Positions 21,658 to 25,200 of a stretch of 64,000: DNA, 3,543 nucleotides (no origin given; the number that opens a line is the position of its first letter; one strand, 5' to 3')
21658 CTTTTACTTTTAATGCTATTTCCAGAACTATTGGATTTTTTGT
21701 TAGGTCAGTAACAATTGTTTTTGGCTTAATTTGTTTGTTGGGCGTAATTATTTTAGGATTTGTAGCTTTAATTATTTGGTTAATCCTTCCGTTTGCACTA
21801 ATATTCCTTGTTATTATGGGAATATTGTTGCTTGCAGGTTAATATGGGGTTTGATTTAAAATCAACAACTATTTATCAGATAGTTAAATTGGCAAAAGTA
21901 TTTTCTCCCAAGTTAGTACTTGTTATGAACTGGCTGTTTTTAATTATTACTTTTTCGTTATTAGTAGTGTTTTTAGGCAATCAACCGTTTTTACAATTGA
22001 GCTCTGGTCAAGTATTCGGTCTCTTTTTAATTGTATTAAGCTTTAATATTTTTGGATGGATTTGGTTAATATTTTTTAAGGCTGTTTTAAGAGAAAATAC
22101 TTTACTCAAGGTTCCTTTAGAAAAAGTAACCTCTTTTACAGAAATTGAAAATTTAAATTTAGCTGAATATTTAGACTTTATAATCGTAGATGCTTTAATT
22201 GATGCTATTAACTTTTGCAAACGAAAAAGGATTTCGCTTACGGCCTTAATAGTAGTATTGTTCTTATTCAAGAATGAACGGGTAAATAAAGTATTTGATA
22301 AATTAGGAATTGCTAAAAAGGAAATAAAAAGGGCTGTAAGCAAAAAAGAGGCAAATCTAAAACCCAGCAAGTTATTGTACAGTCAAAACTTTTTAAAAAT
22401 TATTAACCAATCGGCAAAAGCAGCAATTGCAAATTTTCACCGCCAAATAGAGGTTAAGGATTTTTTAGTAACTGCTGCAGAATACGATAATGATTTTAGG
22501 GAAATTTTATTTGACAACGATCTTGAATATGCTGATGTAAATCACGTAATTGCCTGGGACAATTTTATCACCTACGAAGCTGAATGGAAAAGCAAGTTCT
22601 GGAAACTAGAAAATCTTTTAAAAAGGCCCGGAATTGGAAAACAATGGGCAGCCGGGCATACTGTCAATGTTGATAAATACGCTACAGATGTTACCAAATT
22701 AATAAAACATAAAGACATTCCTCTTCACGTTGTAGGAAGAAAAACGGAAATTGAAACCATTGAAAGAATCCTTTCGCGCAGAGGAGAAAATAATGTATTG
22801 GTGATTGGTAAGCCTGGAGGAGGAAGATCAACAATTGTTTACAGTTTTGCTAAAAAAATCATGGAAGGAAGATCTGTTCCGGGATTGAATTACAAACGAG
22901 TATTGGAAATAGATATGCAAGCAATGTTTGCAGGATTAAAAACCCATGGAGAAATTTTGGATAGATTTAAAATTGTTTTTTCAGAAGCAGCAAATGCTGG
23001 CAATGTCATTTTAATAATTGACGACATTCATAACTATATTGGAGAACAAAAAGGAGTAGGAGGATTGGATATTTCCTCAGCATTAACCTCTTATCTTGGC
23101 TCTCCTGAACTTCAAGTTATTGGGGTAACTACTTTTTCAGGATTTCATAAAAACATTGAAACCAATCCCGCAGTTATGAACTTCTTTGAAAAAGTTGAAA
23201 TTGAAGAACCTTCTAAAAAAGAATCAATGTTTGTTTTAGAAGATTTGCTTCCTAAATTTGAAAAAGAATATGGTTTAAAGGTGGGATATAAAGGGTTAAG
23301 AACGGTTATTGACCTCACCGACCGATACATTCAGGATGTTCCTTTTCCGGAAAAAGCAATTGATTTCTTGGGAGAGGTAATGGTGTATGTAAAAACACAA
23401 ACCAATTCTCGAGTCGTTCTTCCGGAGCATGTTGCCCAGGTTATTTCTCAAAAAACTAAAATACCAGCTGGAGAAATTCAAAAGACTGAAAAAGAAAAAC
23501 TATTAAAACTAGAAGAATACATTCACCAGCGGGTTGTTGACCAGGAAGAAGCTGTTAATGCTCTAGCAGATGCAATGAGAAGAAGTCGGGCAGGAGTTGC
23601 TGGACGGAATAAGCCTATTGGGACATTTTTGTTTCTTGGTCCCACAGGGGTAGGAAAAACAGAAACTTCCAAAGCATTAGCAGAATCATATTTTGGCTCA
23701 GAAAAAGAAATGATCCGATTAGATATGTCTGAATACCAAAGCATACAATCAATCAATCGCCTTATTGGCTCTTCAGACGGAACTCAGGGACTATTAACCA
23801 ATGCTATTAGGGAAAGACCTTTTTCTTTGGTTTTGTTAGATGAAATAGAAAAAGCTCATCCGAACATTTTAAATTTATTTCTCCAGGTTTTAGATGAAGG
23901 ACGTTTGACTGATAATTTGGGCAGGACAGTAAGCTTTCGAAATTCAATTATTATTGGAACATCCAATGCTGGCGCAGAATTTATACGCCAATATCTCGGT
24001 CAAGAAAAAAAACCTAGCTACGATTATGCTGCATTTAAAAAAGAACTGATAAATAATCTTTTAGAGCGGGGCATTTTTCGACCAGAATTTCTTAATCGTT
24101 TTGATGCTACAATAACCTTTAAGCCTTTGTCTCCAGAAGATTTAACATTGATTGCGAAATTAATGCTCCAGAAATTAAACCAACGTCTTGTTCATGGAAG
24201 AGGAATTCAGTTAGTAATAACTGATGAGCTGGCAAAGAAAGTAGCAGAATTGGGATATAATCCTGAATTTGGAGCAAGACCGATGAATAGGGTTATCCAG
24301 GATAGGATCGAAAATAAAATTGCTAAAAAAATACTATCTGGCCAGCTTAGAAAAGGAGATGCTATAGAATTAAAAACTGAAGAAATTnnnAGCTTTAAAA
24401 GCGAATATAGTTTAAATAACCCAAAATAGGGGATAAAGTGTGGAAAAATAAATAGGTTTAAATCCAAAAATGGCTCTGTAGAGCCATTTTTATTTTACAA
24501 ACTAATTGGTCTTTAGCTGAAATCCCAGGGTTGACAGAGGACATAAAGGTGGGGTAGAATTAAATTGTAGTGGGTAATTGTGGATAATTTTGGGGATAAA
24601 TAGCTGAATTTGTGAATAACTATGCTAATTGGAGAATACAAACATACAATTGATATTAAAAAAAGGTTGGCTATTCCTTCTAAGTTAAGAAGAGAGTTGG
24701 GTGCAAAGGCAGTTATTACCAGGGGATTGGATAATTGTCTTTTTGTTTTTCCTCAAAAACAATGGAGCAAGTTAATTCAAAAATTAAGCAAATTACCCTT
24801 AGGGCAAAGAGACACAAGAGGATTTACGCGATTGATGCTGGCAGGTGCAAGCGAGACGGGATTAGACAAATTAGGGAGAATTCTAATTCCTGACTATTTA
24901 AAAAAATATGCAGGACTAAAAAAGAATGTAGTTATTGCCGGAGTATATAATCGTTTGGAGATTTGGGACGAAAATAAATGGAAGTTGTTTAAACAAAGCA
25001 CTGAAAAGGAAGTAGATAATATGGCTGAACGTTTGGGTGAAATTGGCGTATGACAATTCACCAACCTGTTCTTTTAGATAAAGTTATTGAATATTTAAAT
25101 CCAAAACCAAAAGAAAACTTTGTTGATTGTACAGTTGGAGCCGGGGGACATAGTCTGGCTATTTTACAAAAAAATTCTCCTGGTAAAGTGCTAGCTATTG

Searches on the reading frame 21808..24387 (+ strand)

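Call 35: search_protein_families(library=pfam, proteins=[window:21808-24387:+], max_evalue=0.001)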
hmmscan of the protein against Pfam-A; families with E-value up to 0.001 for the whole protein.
window:21808-24387:+ (860 aa): 14 families
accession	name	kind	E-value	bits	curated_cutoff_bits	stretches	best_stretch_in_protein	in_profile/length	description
PF07724.20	AAA_2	-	8.7e-48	162.9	27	1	602-767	1-165/166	AAA domain (Cdc48 subfamily)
PF10431.15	ClpB_D2-small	-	3.1e-24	85.2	21.9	1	774-854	1-80/81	C-terminal, D2-small domain, of ClpB protein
PF00004.35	AAA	-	1.7e-16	61.3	21.2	2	608-721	2-110/131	ATPase family associated with various cellular activities (AAA)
PF07728.20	AAA_5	-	1e-15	58.4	22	1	607-722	2-124/139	AAA domain (dynein-related subfamily)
PF17871.7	AAA_lid_9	-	1.3e-10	41.6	22.8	1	469-567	1-99/104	AAA lid domain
PF13191.12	AAA_16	-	9.9e-09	36.4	32.6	1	308-353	2-50/167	AAA ATPase domain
PF20030.5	bpMoxR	-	1.4e-06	27.9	27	0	607-720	34-145/205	MoxR domain in the MoxR-vWA-beta-propeller ternary systems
PF13401.12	AAA_22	-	4.2e-06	27.5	27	0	608-696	9-109/130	AAA domain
PF13173.12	AAA_14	-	2.4e-05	24.8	27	0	608-683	6-74/129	AAA domain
PF20720.3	nSTAND3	-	2.9e-05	24.2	27.2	0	608-639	21-52/155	Novel STAND NTPase 3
PF12775.13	AAA_7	-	0.00013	22.1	25.8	0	607-655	36-84/181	P-loop containing dynein motor region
PF05673.19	DUF815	-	0.00024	20.8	23.8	0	313-355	39-81/249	Protein of unknown function (DUF815)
PF00158.32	Sigma54_activat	-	0.00045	20.4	20.2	0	606-711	24-132/168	Sigma-54 interaction domain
PF04851.21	ResIII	-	0.00091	19.6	22.5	0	579-633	8-52/164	Type III restriction enzyme, res subunit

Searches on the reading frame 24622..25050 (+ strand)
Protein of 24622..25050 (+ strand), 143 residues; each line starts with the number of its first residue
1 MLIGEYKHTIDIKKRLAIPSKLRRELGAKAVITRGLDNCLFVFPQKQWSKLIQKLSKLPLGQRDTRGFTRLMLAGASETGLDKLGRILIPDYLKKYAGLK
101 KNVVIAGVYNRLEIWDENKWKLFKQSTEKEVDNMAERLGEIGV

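Call 35: search_protein_families(library=pfam, proteins=[window:24622-25050:+], max_evalue=0.001)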
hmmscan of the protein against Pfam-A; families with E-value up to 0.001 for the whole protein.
window:24622-25050:+ (143 aa): 1 family
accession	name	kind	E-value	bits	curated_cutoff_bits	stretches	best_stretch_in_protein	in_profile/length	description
PF02381.23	MraZ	-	2.4e-37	127.2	23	2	1-70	1-71/72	MraZ protein, putative antitoxin-like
